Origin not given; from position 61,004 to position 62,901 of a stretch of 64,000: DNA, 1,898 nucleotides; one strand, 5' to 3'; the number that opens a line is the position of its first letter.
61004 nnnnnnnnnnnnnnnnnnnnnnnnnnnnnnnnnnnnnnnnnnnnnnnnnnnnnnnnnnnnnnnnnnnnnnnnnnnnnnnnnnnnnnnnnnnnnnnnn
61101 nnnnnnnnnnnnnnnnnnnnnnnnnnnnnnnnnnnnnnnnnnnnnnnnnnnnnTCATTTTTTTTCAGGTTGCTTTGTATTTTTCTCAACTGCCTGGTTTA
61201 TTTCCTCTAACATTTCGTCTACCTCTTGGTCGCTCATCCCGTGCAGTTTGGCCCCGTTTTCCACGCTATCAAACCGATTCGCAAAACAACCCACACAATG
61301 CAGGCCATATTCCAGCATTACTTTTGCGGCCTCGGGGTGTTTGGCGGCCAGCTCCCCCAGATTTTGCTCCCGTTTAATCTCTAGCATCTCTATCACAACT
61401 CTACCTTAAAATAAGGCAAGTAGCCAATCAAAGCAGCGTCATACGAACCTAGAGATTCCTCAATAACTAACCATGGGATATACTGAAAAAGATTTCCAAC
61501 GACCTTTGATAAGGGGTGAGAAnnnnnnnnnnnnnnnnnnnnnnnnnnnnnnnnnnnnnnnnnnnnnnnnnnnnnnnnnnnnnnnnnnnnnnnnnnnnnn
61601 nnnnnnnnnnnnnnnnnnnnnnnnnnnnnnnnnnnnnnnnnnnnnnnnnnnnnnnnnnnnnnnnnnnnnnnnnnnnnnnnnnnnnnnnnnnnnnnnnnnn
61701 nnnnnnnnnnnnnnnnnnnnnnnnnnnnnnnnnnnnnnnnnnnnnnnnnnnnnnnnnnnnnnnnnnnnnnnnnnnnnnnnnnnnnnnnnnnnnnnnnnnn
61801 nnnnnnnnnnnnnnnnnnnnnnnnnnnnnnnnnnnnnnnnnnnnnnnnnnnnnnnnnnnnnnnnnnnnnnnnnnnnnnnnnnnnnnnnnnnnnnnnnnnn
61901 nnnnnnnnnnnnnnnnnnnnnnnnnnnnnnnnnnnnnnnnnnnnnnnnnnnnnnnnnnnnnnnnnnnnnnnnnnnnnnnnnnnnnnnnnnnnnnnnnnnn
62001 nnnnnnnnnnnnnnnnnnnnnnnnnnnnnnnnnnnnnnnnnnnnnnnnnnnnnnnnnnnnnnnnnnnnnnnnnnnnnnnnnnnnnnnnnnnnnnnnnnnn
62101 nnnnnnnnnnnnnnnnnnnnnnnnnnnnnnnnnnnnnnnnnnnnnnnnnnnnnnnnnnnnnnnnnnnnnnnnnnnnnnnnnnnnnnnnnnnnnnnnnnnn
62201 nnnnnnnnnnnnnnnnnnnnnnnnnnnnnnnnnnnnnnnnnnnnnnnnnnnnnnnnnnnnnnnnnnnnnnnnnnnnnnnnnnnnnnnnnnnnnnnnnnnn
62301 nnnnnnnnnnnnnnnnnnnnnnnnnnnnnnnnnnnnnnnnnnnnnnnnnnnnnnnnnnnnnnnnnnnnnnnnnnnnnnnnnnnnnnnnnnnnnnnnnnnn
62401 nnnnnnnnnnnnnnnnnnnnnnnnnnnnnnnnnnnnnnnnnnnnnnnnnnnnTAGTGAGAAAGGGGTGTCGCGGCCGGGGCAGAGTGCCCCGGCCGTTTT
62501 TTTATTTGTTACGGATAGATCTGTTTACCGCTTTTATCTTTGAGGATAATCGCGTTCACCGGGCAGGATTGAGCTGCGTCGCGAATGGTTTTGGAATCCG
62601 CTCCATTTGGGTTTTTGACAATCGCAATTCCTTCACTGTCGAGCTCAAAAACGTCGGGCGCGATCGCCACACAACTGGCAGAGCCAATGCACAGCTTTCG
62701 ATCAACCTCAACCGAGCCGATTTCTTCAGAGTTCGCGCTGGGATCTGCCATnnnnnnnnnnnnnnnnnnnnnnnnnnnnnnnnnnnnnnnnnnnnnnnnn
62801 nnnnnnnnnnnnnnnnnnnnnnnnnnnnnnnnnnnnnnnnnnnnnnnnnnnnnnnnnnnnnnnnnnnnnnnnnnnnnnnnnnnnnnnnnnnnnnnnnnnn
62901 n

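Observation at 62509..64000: Ferredoxin, Cys-less cupredoxin-like membrane protein and PfkB kinase operon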

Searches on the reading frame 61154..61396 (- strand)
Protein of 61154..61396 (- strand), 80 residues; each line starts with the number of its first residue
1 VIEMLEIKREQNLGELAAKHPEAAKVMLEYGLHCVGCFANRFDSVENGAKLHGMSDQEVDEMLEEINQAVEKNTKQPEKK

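Call 4: search_protein_families(library=pfam, proteins=[window:61154-61396:-], max_evalue=0.1)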
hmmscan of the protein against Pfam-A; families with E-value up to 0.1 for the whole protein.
window:61154-61396:- (80 aa): 4 families
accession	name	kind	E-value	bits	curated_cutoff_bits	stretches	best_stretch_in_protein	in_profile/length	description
PF08984.16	DUF1858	-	7e-12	45.7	32.2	1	7-58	1-57/59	Domain of unknown function (DUF1858)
PF04405.19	ScdA_N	-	0.0087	16.1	32.5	1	10-32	2-24/56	Domain of Unknown function (DUF542)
PF08621.15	RPAP1_N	-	0.032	14.5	25.3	1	46-66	6-26/46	RPAP1-like, N-terminal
PF01522.26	Polysacc_deac_1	-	0.045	14.2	23.1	1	13-77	40-97/124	Polysaccharide deacetylase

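Call 5: search_protein_families(library=ncbifam, proteins=[window:61154-61396:-], max_evalue=0.1)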
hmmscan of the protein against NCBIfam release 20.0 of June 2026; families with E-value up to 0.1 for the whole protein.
window:61154-61396:- (80 aa): 2 families
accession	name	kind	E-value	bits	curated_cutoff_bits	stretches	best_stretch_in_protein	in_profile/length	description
TIGR03980.1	prismane_assoc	subfamily_domain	5.4e-17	61.6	44.95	1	7-67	1-58/58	hybrid cluster protein-associated redox disulfide domain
NF008221.0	PRK10992.1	equivalog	0.0083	15.6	254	1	9-72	4-64/220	iron-sulfur cluster repair protein YtfE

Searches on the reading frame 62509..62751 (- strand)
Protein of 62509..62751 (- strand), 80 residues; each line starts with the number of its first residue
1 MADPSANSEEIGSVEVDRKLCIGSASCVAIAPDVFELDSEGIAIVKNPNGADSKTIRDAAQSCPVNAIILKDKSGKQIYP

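Call 4: search_protein_families(library=pfam, proteins=[window:62509-62751:-], max_evalue=0.1)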
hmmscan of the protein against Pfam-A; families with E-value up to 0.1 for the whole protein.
window:62509-62751:- (80 aa): 6 families
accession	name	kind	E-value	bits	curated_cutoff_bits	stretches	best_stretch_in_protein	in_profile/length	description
PF13370.11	Fer4_13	-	1.8e-13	51.4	24.5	1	16-68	1-56/58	4Fe-4S single cluster domain of Ferredoxin I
PF13459.11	Fer4_15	-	2.7e-13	50.8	22.4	1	14-69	1-65/66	4Fe-4S single cluster domain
PF06902.16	Fer4_19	-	8.2e-08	32.6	24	1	14-67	8-58/64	Divergent 4Fe-4S mono-cluster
PF12837.12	Fer4_6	-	0.034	14.5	25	0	14-29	2-17/24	4Fe-4S binding domain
PF25160.1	LdpA_Fe-S-bd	-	0.04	14.2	27.6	0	11-32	18-39/49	LdpA Fe-S cluster-binding domain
PF25294.1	RENR_N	-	0.052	13.7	39.4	1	31-61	196-226/256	Renin receptor N-terminal domain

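Call 5: search_protein_families(library=ncbifam, proteins=[window:62509-62751:-], max_evalue=0.1)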
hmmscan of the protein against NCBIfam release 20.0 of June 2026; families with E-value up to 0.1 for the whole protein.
window:62509-62751:- (80 aa): 7 families
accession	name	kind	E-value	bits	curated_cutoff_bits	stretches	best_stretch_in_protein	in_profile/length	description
NF045874.1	Vhu_polyferre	exception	5e-06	25.5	600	1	4-72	181-247/381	F420-non-reducing hydrogenase associated-polyferredoxin VhuB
NF040864.1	HgcB_ferredoxin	equivalog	0.00029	20.6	99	1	9-72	4-65/93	mercury methylation ferredoxin HgcB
NF007382.0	PRK09898.1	equivalog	0.0017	18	213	0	8-32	143-167/208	ferredoxin-like protein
TIGR03149.1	cyt_nit_nrfC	equivalog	0.0057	16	377.6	1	7-72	113-183/225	cytochrome c nitrite reductase Fe-S protein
NF058577.1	FdxA_fam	equivalog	0.0078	16.4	65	0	7-32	24-49/52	4Fe-4S ferredoxin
TIGR02951.1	DMSO_dmsB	equivalog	0.031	14.3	214.1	1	8-33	84-109/161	DMSO/selenate family reductase complex B subunit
NF009451.0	PRK12809.1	equivalog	0.055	11.7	1154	1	12-77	78-143/639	formate-dependent uric acid utilization protein YgfT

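Call 42: find_related_loci(query=A4, collection=metagenome_contigs, flank=5000)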
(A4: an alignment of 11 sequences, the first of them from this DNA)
Query A4 (80 aa) in metagenome_contigs; peptide patterns used: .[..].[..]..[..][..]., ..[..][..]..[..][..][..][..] (x = any residue, [..] = any of these).
304 stretches matched a pattern; 255 encode a relative of the query (tblastn E <= 1e-3); the best 80 are kept; 80 distinct loci.
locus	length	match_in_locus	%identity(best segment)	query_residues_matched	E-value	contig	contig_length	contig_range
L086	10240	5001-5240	94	1-80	4e-47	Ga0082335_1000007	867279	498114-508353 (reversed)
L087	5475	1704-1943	93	1-80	6e-47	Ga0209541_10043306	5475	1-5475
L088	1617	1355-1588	97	1-78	3e-47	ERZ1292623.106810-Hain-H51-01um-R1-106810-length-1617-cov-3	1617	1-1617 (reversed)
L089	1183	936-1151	65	9-80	3e-28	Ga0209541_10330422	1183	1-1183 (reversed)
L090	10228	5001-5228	61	5-80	1e-27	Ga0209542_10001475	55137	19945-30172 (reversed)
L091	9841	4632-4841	61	11-80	2e-27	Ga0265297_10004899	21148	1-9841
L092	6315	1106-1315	61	11-80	2e-27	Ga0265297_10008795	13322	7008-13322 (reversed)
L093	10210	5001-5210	64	11-80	2e-27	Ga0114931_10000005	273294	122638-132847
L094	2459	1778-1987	61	11-80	2e-27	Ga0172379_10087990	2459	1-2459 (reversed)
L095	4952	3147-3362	61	9-80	1e-26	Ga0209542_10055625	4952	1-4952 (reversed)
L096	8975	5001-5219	59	8-80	1e-26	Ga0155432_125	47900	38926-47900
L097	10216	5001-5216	63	9-80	2e-26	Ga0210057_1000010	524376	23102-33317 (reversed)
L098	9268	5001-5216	61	9-80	2e-26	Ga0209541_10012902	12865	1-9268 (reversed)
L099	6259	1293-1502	61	11-80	2e-26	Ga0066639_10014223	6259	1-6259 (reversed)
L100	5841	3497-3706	61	11-80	4e-26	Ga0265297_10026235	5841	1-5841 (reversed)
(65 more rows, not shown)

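Call 68: list_cluster_members(proteins=[P0001, window:62512-62751:-, P0002])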
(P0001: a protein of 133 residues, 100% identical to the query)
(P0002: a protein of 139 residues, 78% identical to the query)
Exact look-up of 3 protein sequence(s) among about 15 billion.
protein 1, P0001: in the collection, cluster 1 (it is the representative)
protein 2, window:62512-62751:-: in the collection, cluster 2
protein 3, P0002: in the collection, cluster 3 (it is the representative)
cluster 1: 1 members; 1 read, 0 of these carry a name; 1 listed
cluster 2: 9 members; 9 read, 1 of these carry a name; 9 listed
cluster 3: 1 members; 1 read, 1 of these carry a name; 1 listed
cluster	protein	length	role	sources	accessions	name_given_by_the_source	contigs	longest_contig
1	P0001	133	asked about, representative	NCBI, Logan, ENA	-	-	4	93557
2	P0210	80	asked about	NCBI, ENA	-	-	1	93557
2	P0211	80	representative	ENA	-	-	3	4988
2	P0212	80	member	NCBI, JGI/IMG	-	ferredoxin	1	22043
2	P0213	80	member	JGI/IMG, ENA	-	-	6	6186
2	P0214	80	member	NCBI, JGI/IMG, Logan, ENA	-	-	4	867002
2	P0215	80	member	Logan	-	-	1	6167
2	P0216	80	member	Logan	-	-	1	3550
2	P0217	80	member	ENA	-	-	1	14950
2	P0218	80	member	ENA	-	-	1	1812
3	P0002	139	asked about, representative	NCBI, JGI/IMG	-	plastocyanin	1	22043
